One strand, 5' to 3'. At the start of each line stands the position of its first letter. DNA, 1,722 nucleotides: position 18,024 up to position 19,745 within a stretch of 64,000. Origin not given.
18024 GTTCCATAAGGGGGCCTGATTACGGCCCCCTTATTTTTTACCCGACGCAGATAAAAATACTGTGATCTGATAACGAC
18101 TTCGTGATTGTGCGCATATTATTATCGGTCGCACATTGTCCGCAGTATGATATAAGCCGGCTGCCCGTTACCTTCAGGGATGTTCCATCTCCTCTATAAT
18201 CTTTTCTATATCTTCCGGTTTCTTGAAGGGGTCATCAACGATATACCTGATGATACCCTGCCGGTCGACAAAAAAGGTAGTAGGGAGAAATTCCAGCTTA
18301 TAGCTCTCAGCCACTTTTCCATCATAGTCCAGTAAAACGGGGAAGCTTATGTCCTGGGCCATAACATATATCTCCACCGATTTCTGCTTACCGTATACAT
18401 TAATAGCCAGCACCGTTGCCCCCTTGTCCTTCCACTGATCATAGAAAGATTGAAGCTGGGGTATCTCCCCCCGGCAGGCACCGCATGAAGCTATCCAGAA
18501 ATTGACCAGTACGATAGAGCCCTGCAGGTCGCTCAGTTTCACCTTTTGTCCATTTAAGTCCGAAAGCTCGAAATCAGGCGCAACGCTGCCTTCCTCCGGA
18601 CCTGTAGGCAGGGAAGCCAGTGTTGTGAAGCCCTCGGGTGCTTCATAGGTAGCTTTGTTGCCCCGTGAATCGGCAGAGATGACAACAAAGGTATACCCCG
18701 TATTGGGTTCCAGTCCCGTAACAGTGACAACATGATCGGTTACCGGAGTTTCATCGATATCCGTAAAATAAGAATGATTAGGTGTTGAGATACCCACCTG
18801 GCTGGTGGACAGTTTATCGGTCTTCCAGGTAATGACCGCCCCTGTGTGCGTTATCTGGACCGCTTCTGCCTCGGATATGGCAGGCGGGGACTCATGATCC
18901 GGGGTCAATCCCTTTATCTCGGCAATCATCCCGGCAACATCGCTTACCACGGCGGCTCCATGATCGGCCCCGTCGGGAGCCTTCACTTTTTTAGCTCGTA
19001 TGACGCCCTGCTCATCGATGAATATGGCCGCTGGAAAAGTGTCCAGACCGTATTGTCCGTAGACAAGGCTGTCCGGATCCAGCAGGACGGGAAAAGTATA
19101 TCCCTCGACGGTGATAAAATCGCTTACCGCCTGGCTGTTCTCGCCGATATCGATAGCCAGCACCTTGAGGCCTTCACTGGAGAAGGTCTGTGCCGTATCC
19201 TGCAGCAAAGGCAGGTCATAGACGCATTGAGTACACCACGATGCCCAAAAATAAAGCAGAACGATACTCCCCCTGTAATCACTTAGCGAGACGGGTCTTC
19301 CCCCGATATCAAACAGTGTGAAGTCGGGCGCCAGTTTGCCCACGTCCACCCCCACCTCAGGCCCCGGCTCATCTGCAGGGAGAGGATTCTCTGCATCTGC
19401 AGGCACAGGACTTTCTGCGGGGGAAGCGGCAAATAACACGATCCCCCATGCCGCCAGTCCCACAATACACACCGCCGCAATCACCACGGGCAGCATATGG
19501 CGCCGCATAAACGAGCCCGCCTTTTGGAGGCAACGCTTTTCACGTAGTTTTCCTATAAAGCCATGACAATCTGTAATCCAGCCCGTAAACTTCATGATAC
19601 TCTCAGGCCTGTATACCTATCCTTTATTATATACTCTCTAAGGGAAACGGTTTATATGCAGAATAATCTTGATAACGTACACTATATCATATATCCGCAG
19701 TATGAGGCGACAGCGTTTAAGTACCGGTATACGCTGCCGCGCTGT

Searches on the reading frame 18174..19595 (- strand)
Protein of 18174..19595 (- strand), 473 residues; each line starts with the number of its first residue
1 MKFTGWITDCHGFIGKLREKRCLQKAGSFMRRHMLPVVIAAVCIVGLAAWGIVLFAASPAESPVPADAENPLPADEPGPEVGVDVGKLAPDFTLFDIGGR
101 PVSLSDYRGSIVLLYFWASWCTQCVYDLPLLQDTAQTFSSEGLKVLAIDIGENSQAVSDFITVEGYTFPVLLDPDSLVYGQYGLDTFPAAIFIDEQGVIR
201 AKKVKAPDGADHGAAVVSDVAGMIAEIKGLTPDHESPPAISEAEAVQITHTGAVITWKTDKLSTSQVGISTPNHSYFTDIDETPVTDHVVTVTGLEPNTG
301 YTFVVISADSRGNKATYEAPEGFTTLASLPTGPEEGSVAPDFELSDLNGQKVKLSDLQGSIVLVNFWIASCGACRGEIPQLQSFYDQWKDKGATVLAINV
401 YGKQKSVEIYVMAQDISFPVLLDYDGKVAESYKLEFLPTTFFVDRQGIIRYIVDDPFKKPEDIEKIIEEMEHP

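Call 42: search_protein_families(library=pfam, proteins=[window:18174-19595:-], max_evalue=0.00001)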
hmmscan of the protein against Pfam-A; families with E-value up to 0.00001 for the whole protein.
window:18174-19595:- (473 aa): 8 families
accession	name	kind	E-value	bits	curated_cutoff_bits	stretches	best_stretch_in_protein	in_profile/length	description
PF00578.27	AhpC-TSA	-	5.1e-59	198.1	26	2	336-452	2-124/124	AhpC/TSA family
PF08534.16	Redoxin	-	1.2e-44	152.1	26.6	2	335-465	2-146/148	Redoxin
PF13905.12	Thioredoxin_8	-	2e-17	63.7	27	2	109-197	1-92/94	Thioredoxin-like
PF00255.25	GSHPx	-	1.1e-12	48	27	1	341-406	3-69/108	Glutathione peroxidase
PF00085.26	Thioredoxin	-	2.1e-12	47.4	23.5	1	110-164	19-71/103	Thioredoxin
PF02630.20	SCO1-SenC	-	9.5e-08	32.5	22.8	0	340-397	2-60/134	SCO1/SenC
PF13911.12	AhpC-TSA_2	-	3.6e-07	31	27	0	131-185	2-55/114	AhpC/TSA antioxidant enzyme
PF13098.12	Thioredoxin_2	-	2e-06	28.5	27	0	358-448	4-87/104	Thioredoxin-like domain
